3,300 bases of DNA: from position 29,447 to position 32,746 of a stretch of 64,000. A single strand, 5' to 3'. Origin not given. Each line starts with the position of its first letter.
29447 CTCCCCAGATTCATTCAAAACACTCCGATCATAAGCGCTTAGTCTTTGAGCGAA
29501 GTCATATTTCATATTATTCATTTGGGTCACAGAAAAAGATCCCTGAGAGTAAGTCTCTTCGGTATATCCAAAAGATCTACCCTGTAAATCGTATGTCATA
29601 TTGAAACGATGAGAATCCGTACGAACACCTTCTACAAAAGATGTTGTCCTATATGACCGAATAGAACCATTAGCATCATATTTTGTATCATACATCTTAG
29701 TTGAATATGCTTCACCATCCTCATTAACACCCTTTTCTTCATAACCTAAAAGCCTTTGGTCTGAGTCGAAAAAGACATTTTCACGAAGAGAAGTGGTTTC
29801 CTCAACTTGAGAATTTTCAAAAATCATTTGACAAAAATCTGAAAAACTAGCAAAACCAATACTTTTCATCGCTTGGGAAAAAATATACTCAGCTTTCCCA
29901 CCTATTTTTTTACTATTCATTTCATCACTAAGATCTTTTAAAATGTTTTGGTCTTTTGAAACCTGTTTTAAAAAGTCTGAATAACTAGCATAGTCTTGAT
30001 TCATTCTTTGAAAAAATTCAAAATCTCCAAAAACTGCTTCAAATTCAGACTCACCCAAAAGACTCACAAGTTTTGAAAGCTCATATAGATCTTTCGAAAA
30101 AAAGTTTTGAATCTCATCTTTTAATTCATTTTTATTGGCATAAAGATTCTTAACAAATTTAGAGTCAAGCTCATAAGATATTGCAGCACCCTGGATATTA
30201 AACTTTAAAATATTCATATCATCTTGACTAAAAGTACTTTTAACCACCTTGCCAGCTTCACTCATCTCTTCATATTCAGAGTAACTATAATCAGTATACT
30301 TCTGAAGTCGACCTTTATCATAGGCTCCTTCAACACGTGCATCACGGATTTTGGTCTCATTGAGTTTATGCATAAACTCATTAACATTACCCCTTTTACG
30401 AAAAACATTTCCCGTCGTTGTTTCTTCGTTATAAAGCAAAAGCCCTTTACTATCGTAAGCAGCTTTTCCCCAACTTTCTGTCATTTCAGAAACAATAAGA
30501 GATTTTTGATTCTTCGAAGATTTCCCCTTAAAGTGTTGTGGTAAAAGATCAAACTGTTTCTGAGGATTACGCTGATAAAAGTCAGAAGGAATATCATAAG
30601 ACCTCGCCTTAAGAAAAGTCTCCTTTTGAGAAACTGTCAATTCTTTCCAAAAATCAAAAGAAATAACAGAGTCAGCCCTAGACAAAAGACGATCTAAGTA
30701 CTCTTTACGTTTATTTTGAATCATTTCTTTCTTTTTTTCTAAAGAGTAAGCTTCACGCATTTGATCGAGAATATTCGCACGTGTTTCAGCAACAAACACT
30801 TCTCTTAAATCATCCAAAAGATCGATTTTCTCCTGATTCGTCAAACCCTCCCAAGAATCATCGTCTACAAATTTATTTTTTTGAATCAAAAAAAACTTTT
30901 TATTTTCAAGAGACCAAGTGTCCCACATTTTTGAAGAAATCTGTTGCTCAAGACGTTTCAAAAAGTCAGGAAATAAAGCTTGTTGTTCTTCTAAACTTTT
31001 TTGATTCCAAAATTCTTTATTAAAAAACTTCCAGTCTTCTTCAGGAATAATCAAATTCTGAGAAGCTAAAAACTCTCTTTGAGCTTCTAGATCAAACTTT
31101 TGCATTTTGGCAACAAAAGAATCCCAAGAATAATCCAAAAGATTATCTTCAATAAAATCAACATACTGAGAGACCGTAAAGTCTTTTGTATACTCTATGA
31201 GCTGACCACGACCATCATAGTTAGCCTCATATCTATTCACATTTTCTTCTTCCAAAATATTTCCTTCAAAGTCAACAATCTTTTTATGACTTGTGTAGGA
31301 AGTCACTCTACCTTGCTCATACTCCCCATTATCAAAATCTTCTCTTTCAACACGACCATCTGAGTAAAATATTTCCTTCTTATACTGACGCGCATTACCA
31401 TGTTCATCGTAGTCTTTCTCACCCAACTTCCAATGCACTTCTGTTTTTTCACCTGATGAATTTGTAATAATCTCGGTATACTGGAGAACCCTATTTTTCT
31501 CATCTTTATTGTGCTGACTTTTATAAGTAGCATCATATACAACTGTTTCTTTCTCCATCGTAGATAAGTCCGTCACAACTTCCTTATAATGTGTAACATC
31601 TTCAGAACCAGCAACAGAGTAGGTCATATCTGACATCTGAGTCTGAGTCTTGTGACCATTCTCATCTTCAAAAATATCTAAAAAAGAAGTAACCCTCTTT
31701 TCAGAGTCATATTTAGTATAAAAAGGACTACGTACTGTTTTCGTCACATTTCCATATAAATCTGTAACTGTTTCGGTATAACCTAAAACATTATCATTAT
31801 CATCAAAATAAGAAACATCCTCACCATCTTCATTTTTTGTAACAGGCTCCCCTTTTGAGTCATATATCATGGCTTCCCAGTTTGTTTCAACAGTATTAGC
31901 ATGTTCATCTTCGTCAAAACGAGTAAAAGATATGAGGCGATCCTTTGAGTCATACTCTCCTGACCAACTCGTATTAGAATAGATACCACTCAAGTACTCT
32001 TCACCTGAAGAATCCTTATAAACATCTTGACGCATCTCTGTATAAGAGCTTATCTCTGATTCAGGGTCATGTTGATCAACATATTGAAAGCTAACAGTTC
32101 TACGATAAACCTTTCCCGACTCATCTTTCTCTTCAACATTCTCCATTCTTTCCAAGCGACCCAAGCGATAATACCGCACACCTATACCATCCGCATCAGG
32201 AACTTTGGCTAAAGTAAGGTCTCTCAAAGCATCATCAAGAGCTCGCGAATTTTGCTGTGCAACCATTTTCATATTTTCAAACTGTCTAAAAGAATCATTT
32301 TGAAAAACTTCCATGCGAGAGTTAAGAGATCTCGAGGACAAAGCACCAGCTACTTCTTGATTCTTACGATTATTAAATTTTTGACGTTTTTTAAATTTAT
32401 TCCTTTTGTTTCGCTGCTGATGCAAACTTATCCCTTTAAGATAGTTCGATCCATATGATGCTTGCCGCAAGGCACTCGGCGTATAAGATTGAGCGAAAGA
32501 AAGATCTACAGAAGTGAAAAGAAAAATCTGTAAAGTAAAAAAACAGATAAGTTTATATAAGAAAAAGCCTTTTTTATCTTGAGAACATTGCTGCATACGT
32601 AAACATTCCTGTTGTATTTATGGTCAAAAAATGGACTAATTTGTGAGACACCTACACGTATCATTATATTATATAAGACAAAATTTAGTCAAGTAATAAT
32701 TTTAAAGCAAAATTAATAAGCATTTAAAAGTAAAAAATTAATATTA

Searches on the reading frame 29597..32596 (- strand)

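Call 87: search_protein_families(library=pfam, proteins=[window:29597-32596:-], max_evalue=1)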
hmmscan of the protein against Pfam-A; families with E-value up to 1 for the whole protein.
window:29597-32596:- (1000 aa): 1 family
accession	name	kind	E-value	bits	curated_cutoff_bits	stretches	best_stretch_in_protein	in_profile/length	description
PF23768.1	DUF7167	-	0.36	11.4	24.4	1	577-604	22-49/60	Domain of unknown function (DUF7167)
